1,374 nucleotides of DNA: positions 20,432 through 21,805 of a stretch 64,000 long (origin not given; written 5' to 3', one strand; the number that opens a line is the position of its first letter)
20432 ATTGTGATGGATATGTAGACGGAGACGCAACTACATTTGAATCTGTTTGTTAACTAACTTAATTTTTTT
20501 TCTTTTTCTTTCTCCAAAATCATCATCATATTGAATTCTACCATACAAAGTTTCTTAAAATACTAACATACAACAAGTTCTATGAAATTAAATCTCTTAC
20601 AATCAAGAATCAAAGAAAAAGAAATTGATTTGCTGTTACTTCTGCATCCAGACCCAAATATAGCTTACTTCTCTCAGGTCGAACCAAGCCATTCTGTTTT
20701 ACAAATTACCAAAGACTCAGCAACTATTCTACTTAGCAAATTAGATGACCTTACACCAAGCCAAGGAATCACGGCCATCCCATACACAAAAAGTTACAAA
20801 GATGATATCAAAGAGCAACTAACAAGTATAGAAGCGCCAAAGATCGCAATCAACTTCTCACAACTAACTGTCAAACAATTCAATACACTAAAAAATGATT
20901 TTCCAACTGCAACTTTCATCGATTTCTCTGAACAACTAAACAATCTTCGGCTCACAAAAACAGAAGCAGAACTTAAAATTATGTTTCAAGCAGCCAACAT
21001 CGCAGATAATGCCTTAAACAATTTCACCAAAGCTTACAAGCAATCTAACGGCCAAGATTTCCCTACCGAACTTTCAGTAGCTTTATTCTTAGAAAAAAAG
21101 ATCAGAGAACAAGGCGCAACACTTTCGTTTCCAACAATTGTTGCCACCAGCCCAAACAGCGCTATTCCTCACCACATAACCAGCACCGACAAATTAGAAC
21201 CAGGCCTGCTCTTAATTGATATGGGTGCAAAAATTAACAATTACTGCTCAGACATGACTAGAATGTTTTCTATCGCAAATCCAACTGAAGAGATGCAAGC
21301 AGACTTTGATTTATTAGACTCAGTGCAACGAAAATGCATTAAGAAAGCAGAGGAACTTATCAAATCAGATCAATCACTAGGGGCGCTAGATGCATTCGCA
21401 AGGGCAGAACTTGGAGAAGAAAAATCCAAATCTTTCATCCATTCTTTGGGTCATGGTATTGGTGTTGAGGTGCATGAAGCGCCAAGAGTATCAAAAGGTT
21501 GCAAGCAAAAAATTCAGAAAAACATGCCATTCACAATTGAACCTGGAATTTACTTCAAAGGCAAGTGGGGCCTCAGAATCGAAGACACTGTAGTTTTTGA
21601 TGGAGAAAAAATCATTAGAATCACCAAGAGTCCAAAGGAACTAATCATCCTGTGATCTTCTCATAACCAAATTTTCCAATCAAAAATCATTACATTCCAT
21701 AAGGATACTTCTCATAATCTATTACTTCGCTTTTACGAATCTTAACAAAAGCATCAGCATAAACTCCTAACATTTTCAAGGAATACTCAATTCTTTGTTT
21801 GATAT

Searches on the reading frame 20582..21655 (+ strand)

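Call 78: search_protein_families(library=pfam, proteins=[window:20582-21655:+], max_evalue=0.00001)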
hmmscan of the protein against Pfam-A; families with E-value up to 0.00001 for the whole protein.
window:20582-21655:+ (357 aa): 2 families
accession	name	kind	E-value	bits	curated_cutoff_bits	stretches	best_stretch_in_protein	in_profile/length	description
PF00557.29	Peptidase_M24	-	2.9e-50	171.4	23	1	133-338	2-205/208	Metallopeptidase family M24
PF01321.24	Creatinase_N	-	2.1e-12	48.1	22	1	3-124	2-127/128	Creatinase/Prolidase N-terminal domain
